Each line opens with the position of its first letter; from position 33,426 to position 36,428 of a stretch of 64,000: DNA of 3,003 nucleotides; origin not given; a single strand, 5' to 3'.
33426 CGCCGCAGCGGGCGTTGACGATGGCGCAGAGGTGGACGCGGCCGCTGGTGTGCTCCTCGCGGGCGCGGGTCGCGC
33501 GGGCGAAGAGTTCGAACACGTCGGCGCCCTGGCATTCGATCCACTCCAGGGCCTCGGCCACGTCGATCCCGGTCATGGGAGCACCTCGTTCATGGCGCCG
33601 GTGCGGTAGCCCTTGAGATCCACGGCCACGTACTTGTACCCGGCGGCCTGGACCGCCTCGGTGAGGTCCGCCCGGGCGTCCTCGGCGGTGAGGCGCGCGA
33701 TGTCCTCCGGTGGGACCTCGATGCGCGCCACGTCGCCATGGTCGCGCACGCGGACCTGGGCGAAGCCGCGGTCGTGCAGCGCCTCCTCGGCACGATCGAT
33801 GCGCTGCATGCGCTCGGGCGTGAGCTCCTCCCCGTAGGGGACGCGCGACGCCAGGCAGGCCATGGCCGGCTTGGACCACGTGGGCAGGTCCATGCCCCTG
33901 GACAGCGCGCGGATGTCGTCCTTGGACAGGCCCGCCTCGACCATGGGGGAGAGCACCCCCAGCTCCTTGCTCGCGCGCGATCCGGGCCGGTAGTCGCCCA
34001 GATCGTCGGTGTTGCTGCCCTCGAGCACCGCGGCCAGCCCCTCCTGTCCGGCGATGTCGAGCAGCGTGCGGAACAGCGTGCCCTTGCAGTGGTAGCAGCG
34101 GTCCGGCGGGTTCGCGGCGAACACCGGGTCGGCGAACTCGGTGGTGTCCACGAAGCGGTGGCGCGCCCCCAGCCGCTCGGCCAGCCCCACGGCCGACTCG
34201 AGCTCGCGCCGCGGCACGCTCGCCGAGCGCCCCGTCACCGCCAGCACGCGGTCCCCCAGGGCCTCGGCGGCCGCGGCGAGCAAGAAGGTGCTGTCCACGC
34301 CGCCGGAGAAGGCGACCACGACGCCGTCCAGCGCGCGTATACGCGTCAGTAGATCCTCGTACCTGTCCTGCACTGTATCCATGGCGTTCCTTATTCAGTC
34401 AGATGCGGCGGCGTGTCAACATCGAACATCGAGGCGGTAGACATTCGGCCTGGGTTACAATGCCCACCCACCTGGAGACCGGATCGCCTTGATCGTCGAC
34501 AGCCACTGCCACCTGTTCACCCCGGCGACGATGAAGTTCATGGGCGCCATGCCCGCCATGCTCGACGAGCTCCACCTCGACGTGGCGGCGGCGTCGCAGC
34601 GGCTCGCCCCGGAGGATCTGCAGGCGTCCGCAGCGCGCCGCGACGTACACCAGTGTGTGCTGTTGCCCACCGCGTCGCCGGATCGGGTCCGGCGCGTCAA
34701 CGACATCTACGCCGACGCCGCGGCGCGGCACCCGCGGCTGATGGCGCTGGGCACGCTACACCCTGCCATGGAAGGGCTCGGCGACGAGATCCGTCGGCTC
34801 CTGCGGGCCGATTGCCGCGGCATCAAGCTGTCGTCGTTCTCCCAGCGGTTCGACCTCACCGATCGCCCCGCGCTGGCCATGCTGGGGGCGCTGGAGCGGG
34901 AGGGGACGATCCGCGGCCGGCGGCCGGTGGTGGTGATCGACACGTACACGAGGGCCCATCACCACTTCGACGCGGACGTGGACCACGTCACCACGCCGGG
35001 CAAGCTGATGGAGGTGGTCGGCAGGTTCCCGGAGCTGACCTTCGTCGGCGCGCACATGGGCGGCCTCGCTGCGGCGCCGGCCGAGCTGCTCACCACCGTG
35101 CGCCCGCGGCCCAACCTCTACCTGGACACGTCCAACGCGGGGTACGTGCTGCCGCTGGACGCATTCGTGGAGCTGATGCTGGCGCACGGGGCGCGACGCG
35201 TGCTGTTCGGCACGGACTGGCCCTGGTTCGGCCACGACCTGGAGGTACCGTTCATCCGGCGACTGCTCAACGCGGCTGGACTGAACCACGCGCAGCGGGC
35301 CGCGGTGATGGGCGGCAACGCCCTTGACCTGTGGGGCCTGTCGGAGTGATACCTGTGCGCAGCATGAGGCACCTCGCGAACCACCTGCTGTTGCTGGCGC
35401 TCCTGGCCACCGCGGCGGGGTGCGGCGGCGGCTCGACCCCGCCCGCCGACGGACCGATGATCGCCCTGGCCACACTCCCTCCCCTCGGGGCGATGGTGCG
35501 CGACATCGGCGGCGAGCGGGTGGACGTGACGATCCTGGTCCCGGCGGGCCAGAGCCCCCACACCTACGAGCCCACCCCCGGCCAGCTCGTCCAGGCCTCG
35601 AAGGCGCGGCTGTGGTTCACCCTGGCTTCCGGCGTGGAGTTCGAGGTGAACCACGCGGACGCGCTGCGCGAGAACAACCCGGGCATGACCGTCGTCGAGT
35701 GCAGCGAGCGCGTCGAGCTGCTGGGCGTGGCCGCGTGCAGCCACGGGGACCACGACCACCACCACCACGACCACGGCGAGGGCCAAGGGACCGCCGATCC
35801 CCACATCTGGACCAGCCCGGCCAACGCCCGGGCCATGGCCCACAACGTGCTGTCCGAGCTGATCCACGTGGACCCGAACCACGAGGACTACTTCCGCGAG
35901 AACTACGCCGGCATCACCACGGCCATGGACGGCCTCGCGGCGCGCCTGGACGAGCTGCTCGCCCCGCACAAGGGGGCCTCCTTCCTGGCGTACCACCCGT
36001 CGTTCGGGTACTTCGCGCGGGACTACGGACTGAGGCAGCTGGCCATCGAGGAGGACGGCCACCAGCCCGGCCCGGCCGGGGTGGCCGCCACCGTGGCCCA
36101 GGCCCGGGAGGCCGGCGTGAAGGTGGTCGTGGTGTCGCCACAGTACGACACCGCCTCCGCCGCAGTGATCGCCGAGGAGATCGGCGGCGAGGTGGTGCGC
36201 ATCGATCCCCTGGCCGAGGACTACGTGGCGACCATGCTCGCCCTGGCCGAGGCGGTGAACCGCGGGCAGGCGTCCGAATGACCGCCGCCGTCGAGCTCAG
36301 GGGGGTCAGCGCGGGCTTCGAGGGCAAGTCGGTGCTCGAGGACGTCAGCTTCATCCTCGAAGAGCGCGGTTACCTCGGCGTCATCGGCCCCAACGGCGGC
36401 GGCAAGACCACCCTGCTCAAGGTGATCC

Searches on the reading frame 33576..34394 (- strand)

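Call 36: search_protein_families(library=pfam, proteins=[window:33576-34394:-], max_evalue=0.001)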
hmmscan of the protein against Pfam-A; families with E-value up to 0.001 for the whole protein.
window:33576-34394:- (273 aa): 3 families
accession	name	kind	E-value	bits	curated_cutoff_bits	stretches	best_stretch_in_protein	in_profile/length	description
PF02540.23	NAD_synthase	-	5.3e-06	26.2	21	1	21-86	18-83/242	NAD synthase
PF06508.19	QueC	-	1.8e-05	24.8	22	1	25-85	2-61/210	Queuosine biosynthesis protein QueC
PF00733.27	Asn_synthase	-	0.00031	20.9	21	1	19-86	14-81/354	Asparagine synthase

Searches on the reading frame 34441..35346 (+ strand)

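Call 36: search_protein_families(library=pfam, proteins=[window:34441-35346:+], max_evalue=0.001)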
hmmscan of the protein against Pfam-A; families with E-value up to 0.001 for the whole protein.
window:34441-35346:+ (302 aa): 1 family
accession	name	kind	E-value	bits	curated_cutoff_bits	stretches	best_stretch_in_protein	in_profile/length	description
PF04909.20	Amidohydro_2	-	1.2e-20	74.9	26.4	1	19-300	1-289/289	Amidohydrolase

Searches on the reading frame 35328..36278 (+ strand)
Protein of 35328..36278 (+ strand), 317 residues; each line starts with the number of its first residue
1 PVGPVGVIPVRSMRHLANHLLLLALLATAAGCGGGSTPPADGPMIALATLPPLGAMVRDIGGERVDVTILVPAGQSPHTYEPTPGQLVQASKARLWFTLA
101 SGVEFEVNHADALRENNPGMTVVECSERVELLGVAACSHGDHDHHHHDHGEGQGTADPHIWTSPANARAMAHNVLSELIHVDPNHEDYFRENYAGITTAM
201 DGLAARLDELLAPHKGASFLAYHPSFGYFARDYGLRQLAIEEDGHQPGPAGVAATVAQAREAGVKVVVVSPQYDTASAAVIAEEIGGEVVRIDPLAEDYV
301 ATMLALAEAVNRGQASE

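Call 36: search_protein_families(library=pfam, proteins=[window:35328-36278:+], max_evalue=0.001)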
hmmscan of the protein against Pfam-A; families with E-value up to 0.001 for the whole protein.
window:35328-36278:+ (317 aa): 1 family
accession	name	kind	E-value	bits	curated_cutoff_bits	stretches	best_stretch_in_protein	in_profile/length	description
PF01297.22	ZnuA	-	2.5e-66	224.3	29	1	48-310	3-260/263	Zinc-uptake complex component A periplasmic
